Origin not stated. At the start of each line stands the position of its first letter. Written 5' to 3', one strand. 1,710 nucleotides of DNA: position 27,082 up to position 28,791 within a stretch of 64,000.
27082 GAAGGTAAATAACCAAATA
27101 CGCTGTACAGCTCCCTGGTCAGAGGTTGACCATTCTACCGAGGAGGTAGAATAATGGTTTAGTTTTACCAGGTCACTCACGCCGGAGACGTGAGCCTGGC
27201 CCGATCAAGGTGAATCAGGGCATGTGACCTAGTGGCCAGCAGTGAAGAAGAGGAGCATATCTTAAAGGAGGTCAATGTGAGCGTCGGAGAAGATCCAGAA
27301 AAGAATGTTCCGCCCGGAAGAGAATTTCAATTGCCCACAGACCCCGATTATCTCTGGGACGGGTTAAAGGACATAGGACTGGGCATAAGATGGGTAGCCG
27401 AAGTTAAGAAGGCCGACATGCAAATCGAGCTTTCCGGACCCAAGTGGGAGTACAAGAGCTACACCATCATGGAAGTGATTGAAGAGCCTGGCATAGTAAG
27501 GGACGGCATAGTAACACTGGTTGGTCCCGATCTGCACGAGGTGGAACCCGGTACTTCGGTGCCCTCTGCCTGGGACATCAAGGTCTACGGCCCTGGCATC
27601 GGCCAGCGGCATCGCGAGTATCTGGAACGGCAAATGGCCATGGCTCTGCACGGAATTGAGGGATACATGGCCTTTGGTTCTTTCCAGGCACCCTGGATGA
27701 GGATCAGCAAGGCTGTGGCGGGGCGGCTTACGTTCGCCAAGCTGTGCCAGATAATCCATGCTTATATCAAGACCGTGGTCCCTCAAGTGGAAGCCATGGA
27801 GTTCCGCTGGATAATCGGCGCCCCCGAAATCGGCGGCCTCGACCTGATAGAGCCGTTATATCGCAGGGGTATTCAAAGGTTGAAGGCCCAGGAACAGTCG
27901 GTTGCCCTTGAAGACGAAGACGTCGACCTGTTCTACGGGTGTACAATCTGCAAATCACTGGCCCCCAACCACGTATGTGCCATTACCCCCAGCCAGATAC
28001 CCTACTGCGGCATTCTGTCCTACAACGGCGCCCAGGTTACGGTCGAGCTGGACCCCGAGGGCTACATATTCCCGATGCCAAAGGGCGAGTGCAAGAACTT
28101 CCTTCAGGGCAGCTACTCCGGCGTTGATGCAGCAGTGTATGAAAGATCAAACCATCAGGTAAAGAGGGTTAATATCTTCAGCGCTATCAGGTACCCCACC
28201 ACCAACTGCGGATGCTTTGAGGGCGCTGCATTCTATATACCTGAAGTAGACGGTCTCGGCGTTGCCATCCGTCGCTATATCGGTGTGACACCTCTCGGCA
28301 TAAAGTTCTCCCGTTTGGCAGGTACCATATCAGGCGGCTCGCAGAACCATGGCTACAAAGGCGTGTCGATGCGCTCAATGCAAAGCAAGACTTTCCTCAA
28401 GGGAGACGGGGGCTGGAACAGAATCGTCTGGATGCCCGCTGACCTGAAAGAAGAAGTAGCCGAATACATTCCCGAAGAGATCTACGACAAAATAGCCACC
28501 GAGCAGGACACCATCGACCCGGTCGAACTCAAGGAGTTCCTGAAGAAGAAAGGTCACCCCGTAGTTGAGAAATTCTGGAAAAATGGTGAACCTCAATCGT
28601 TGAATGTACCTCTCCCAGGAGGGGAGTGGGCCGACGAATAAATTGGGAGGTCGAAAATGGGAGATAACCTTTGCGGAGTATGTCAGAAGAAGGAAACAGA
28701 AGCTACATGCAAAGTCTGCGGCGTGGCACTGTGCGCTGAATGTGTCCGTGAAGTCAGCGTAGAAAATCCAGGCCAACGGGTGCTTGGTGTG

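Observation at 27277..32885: Both CdhC paralogues retain the exact A-cluster ligand spacing (C-x2-C-x8-C-x9-C ... 67 aa ... C-G-C)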

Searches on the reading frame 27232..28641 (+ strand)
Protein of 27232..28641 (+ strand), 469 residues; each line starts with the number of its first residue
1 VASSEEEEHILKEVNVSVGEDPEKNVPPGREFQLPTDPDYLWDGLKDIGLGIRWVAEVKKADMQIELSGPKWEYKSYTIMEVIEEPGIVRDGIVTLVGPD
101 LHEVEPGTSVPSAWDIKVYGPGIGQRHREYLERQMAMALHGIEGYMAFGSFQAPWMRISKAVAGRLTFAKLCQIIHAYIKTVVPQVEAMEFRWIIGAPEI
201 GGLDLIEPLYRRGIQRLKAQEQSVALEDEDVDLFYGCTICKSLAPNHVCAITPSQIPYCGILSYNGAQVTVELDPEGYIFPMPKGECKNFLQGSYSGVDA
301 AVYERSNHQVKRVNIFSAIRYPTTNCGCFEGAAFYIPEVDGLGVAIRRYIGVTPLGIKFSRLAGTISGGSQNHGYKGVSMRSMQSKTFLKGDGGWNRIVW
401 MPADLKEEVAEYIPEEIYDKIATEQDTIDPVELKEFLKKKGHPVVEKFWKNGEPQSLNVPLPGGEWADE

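Call 3: search_protein_families(library=pfam, proteins=[window:27232-28641:+])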
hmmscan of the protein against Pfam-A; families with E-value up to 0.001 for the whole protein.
window:27232-28641:+ (469 aa): 2 families
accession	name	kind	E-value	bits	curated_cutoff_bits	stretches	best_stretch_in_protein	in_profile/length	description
PF19436.4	ACS_CODH_B_C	-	4.8e-66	223.2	25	1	224-446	9-240/245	ACS/CODH beta subunit C-terminal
PF03598.20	CdhC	-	3.7e-15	56.6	24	1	57-194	13-149/155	CO dehydrogenase/acetyl-CoA synthase complex beta subunit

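Call 5: search_solved_structures(query=window:27232-28641:+, show_alignments=3)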
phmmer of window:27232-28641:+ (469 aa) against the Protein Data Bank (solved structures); distinct sequences matched with E-value up to 0.001: 17.
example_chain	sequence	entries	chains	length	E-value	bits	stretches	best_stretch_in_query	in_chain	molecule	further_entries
9c0s_E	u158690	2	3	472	6.8e-81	275.5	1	57-453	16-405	Acetyl-CoA decarbonylase/synthase complex subunit beta 2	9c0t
8cjb_B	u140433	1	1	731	8.5e-68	232.3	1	57-445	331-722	CO-methylating acetyl-CoA synthase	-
9fr0_A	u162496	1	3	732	8.6e-68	232.3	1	57-445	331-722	CO-methylating acetyl-CoA synthase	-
8cja_B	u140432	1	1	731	8.6e-68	232.3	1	57-445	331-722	CO-methylating acetyl-CoA synthase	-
7zkj_B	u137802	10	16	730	8.7e-68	232.3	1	57-445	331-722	CO-methylating acetyl-CoA synthase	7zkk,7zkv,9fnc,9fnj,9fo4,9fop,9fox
8cmw_B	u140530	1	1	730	8.7e-68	232.3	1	57-445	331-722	CO-methylating acetyl-CoA synthase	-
1ru3_A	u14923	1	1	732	8.9e-68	232.2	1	57-445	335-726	Acetyl-CoA synthase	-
7nys_A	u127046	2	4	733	9e-68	232.2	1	57-445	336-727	CO-methylating acetyl-CoA synthase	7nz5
7nyp_A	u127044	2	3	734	9e-68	232.2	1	57-445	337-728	CO-methylating acetyl-CoA synthase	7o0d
8cjc_B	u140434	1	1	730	1.2e-67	231.8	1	57-445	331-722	CO-methylating acetyl-CoA synthase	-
3git_A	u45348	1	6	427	1.2e-60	208.7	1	57-445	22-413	Carbon monoxide dehydrogenase/acetyl-CoA synthase subunit alpha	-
1mjg_M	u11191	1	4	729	8e-60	206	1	57-445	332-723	Carbon monoxide dehydrogenase alpha subunit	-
3i04_M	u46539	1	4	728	8.1e-60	206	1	57-445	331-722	Carbon monoxide dehydrogenase/acetyl-CoA synthase subunit alpha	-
1oao_C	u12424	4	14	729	8.1e-60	206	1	57-445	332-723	CARBON MONOXIDE DEHYDROGENASE/ACETYL-COA SYNTHASE SUBUNIT ALPHA | Carbon monoxide dehydrogenase/acetyl CoA synthase subunit alpha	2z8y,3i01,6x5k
6ytt_A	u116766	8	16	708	2.8e-55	191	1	57-445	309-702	CO dehydrogenase/acetyl-CoA synthase complex, beta subunit | CO-methylating acetyl-CoA synthase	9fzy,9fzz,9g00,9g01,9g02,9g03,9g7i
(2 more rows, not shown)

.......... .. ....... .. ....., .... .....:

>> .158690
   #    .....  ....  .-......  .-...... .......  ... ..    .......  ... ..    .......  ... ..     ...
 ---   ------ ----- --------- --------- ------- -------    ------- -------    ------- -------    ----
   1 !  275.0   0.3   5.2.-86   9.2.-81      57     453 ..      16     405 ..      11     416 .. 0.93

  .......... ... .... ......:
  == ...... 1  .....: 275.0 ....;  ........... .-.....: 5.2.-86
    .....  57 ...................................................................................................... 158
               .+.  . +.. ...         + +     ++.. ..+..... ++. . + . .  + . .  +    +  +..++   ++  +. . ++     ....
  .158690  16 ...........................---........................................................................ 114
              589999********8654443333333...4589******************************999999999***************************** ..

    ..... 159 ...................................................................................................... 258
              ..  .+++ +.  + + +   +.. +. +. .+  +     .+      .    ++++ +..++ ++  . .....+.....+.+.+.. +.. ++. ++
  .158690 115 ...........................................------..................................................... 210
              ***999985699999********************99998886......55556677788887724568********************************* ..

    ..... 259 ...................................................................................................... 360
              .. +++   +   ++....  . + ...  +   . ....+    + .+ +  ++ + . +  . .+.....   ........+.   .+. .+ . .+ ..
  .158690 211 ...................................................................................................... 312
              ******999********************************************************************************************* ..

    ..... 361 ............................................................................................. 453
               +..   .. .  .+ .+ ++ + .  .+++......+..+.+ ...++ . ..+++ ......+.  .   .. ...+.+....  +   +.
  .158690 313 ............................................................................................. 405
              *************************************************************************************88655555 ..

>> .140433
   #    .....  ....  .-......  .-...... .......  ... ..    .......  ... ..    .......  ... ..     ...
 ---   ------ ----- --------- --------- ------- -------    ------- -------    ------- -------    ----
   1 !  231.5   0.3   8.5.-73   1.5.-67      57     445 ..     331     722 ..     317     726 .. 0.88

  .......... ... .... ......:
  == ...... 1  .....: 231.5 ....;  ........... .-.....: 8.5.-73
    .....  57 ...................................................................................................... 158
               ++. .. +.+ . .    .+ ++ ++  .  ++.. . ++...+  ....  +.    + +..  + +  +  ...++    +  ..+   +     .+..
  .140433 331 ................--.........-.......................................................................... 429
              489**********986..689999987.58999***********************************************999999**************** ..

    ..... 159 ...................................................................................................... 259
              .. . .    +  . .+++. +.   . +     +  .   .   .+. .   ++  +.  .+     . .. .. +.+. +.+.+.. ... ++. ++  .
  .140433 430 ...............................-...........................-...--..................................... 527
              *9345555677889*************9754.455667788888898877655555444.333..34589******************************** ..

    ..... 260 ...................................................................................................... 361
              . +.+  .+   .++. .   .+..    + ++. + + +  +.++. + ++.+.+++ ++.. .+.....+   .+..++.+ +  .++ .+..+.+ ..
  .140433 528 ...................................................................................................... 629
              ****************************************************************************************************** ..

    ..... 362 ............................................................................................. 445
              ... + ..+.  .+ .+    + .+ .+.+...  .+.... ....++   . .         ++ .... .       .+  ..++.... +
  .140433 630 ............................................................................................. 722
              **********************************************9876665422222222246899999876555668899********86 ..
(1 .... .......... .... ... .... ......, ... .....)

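Call 13: find_encoding_contigs(protein=window:27232-28641:+, flank=10000, max_places=4)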
Protein window:27232-28641:+ (469 aa): no gene with exactly this product is on record in the collection.

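Call 14: find_homologous_proteins(query=window:27232-28641:+, max_evalue=1e-20)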
Query window:27232-28641:+ (469 aa): 1156 proteins with E <= 1e-20 among 8000 candidates; the best 120 are listed.
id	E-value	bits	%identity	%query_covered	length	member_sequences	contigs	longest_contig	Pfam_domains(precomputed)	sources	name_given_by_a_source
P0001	1.2e-287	972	87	99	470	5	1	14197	PF19436.5,PF03598.21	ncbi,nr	ncbi:MAG: CO dehydrogenase/CO-methylating acetyl-CoA synthase complex subunit beta [Chloroflexi bact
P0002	1.1e-285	966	89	97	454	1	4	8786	PF19436.5,PF03598.21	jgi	jgi:acetyl-CoA decarbonylase/synthase complex subunit beta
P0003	4.4e-281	951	87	97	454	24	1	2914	PF19436.5,PF03598.21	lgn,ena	-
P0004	7.3e-281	950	86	97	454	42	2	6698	PF19436.5,PF03598.21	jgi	-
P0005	1.0e-280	949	87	97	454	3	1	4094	PF19436.5,PF03598.21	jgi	-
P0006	3.0e-280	948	87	97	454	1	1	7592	PF19436.5,PF03598.21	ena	-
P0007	5.4e-280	947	87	96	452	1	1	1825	PF19436.5,PF03598.21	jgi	jgi:acetyl-CoA decarbonylase/synthase complex subunit beta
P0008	2.6e-279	945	87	97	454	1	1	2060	PF19436.5,PF03598.21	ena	-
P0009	4.5e-279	944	87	97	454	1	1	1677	PF19436.5,PF03598.21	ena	-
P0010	1.3e-276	936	85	97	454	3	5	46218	PF19436.5,PF03598.21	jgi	-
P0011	1.2e-275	933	84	97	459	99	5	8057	PF19436.5,PF03598.21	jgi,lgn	jgi:acetyl-CoA decarbonylase/synthase complex subunit beta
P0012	3.3e-272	921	83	98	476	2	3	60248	PF19436.5,PF03598.21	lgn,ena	-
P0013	3.5e-271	918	83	97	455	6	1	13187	PF19436.5,PF03598.21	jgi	-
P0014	1.4e-270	916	82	97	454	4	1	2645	PF19436.5,PF03598.21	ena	-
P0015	6.1e-269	911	83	97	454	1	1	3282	PF19436.5,PF03598.21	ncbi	-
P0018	1.3e-260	883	82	95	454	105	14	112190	PF19436.5,PF03598.21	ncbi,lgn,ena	-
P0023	3.0e-199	681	61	96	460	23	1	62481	PF19436.5,PF03598.21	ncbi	-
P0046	2.2e-153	529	52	95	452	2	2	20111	PF19436.5,PF03598.21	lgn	-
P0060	3.8e-144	499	50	95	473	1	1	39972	PF19436.5,PF03598.21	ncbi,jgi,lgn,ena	ncbi:MAG: hypothetical protein WC560_08935 [Syntrophales bacterium]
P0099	5.7e-118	413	45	91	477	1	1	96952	PF19436.5,PF03598.21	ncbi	ncbi:MAG: CO dehydrogenase/CO-methylating acetyl-CoA synthase complex subunit beta [Halobacteriota a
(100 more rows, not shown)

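Call 15: find_encoding_contigs(protein=P0018, flank=10000, max_places=2)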
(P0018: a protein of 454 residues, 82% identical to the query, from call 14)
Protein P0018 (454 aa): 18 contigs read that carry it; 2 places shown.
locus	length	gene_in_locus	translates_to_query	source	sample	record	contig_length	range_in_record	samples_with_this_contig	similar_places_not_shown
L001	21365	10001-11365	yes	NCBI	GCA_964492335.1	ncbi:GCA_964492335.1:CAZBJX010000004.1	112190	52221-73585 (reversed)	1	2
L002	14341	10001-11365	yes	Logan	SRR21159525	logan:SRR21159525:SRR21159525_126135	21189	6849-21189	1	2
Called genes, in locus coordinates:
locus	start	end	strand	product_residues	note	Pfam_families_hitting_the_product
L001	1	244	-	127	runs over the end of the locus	-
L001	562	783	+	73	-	-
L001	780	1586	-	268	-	PF13489:Methyltransf_23, PF24675:NpmA (weak), PF01209:Ubie_methyltran, PF13847:Methyltransf_31, PF08241:Methyltransf_11, PF08242:Methyltransf_12, PF13649:Methyltransf_25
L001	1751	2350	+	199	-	PF01121:CoaE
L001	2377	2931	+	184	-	PF00293:NUDIX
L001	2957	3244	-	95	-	-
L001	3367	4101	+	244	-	PF00293:NUDIX (faint)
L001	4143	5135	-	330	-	PF03308:MeaB, PF02492:cobW (weak)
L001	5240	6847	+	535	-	PF01642:MM_CoA_mutase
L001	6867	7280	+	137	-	PF02310:B12-binding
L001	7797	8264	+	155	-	-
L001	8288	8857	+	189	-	-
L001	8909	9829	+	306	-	PF00106:adh_short, PF08659:KR, PF13561:adh_short_C2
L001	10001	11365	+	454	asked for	PF03598:CdhC, PF19436:ACS_CODH_B_C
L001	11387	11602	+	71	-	PF00643:zf-B_box (faint)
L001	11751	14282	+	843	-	PF03063:Prismane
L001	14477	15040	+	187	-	-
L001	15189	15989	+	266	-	PF00106:adh_short, PF08659:KR (weak), PF13561:adh_short_C2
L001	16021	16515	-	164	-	PF04060:FeS, PF00037:Fer4 (faint), PF12838:Fer4_7 (faint)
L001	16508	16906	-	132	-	PF01568:Molydop_binding (weak)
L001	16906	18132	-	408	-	-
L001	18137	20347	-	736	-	PF01078:Mg_chelatase (faint), PF05762:VWA_CoxE, PF00092:VWA, PF13519:VWA_2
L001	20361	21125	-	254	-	PF01656:CbiA, PF02374:ArsA_ATPase (weak), PF10609:ParA, PF13614:AAA_31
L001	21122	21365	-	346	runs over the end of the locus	PF00493:MCM (faint), PF01078:Mg_chelatase, PF20720:nSTAND3 (weak), PF00004:AAA (weak), PF07726:AAA_3, PF07728:AAA_5, PF01078:Mg_chelatase, PF17863:AAA_lid_2, +5 more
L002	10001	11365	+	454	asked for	PF03598:CdhC, PF19436:ACS_CODH_B_C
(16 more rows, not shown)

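Call 16: find_encoding_contigs(protein=P0060, flank=10000, max_places=2)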
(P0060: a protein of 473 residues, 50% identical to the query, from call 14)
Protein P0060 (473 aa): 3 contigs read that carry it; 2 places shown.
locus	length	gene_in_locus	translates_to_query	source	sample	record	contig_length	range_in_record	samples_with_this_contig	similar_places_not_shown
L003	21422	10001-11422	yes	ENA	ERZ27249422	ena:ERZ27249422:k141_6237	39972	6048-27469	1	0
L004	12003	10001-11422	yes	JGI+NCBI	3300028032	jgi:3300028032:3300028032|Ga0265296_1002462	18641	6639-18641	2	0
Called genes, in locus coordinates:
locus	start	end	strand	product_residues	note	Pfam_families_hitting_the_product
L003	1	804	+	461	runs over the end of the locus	PF06050:HGD-D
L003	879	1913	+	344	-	PF04055:Radical_SAM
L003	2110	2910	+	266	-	PF01869:BcrAD_BadFG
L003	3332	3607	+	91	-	-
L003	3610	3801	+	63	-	PF24292:DUF7479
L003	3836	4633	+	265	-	PF01209:Ubie_methyltran, PF02353:CMAS (weak), PF13489:Methyltransf_23, PF13847:Methyltransf_31, PF08241:Methyltransf_11, PF08242:Methyltransf_12, PF13649:Methyltransf_25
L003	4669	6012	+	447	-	PF23545:Zn_ribbon_HMPTM, PF04055:Radical_SAM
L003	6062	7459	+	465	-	PF00501:AMP-binding, PF14535:AMP-binding_C_2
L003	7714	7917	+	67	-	-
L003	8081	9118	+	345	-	PF01078:Mg_chelatase (weak), PF07724:AAA_2 (weak), PF07726:AAA_3, PF07728:AAA_5, PF08298:AAA_PrkA (weak), PF00158:Sigma54_activat (weak), PF01078:Mg_chelatase, PF17863:AAA_lid_2, +4 more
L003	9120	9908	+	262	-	PF10609:ParA (weak), PF00142:Fer4_NifH (faint), PF01656:CbiA, PF02374:ArsA_ATPase (weak), PF13614:AAA_31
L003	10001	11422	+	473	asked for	PF03598:CdhC, PF19436:ACS_CODH_B_C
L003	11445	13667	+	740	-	PF00158:Sigma54_activat (faint), PF01078:Mg_chelatase, PF07728:AAA_5 (faint), PF00092:VWA, PF13519:VWA_2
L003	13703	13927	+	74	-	-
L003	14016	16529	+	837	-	PF03063:Prismane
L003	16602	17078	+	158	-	PF02552:CO_dh (weak)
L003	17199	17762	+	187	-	-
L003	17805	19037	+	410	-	-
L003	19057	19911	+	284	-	PF01568:Molydop_binding, PF04060:FeS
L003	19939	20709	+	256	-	-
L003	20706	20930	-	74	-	PF01106:NifU (weak)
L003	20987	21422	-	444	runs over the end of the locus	PF00009:GTP_EFTU (weak), PF00350:Dynamin_N (faint), PF01926:MMR_HSR1, PF02421:FeoB_N, PF01926:MMR_HSR1, PF02421:FeoB_N, PF00009:GTP_EFTU, PF14714:KH_dom-like, +4 more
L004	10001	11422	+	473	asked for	PF03598:CdhC, PF19436:ACS_CODH_B_C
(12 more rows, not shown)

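Call 25: find_encoding_contigs(protein=window:27277-28638:+, flank=2000, max_places=3)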
Protein seq(454 aa) (454 aa): no gene with exactly this product is on record in the collection.

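Call 29: find_encoding_contigs(protein=P0023, flank=10000, max_places=1)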
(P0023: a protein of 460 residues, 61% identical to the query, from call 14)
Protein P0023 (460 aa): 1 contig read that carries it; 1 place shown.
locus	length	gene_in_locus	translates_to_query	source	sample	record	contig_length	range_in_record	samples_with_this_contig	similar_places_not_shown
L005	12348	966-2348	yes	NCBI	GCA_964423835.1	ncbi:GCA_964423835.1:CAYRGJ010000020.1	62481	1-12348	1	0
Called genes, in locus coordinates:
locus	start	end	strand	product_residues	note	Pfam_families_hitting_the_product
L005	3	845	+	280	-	?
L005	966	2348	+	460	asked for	PF03598:CdhC, PF19436:ACS_CODH_B_C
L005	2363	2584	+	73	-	PF00643:zf-B_box (weak), PF22586:ANCHR-like_BBOX (faint)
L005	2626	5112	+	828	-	PF03063:Prismane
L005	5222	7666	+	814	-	-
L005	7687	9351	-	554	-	PF13380:CoA_binding_2, PF13607:Succ_CoA_lig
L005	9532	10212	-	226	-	PF03308:MeaB (faint), PF02492:cobW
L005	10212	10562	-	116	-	PF01155:HypA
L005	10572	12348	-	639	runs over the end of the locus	PF02730:AFOR_N, PF01314:AFOR_C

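Call 30: find_encoding_contigs(protein=P0012, flank=10000, max_places=1)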
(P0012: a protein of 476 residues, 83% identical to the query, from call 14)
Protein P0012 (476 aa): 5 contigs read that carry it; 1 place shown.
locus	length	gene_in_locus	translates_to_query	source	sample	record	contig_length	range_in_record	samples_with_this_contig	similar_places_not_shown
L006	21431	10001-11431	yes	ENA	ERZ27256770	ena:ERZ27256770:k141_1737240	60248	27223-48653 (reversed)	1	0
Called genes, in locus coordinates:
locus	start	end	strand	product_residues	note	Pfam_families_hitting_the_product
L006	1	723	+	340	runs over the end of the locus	PF08541:ACP_syn_III_C (faint)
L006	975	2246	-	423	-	PF13458:Peripla_BP_6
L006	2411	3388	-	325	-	PF03308:MeaB, PF00009:GTP_EFTU (faint), PF02492:cobW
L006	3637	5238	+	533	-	PF01642:MM_CoA_mutase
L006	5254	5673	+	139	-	PF02310:B12-binding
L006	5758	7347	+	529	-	PF01642:MM_CoA_mutase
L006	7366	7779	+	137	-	PF02310:B12-binding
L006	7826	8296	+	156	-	-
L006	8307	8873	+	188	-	-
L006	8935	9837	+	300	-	PF00106:adh_short, PF08659:KR, PF13561:adh_short_C2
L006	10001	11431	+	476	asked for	PF03598:CdhC, PF19436:ACS_CODH_B_C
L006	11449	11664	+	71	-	PF04438:zf-HIT (weak)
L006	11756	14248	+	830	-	PF03063:Prismane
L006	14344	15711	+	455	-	PF03598:CdhC, PF19436:ACS_CODH_B_C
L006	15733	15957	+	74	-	PF00643:zf-B_box (weak)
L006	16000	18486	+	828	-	PF03063:Prismane (faint)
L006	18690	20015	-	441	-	PF08245:Mur_ligase_M, PF02875:Mur_ligase_C, PF27239:FOL3_C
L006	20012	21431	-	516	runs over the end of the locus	PF07969:Amidohydro_3, PF01979:Amidohydro_1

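Call 35: find_encoding_contigs(protein=P0099, flank=8000, max_places=1)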
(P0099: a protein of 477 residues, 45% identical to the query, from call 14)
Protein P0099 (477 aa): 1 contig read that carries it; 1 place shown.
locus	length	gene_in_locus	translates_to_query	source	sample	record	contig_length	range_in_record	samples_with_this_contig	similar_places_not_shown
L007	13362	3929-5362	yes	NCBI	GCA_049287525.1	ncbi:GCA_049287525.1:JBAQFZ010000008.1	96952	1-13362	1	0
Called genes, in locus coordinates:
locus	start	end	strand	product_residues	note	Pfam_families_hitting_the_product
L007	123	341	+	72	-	-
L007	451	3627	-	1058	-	PF12419:DUF3670, PF00176:SNF2-rel_dom, PF04851:ResIII (weak), PF00271:Helicase_C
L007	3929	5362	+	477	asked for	PF03598:CdhC, PF19436:ACS_CODH_B_C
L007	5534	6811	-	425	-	PF00753:Lactamase_B (faint), PF10996:Beta-Casp, PF07521:RMMBL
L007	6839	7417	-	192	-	PF01015:Ribosomal_S3Ae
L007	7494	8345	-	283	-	PF13507:GATase_5, PF07685:GATase_3 (weak), PF00117:GATase (faint), PF01965:DJ-1_PfpI (weak)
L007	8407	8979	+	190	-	PF01871:AMMECR1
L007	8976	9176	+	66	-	PF00037:Fer4, PF12837:Fer4_6 (weak), PF13237:Fer4_10, PF14697:Fer4_21, PF12838:Fer4_7, PF13187:Fer4_9 (weak), PF00037:Fer4, PF12837:Fer4_6 (weak), +6 more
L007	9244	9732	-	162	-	PF00583:Acetyltransf_1, PF13673:Acetyltransf_10, PF13508:Acetyltransf_7, PF08445:FR47 (weak)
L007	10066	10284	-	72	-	PF01938:TRAM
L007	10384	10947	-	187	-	PF00177:Ribosomal_S7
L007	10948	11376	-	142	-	PF00164:Ribosom_S12_S23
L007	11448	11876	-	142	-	PF07650:KH_2, PF13083:KH_KhpA-B (faint), PF00013:KH_1 (faint), PF07650:KH_2 (weak), PF26594:KH_NusA_2nd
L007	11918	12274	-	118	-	PF01248:Ribosomal_L7Ae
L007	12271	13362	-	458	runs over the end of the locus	PF04998:RNA_pol_Rpb1_5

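Call 41: search_protein_families(library=ncbifam, proteins=[window:27277-28641:+], max_evalue=0.1)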
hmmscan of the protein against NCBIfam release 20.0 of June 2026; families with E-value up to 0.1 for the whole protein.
window:27277-28641:+ (454 aa): 4 families
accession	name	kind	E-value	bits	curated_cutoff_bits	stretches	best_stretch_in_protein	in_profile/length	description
NF003379.0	PRK04456.1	domain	7.7e-116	387.5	372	1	42-438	17-407/464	acetyl-CoA decarbonylase/synthase complex subunit beta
TIGR00316.1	cdhC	equivalog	6.2e-107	358.3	355.95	1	42-435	17-401/460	CO dehydrogenase/CO-methylating acetyl-CoA synthase complex subunit beta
NF007078.0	PRK09529.1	subfamily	7.5e-101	338.4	809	1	42-431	314-705/710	bifunctional acetyl-CoA decarbonylase/synthase complex subunit alpha/beta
NF040764.1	CODH_ACS_al_bet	equivalog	2.1e-96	323.8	800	1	42-431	309-700/705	acetyl-CoA decarbonylase/synthase complex subunit alpha/beta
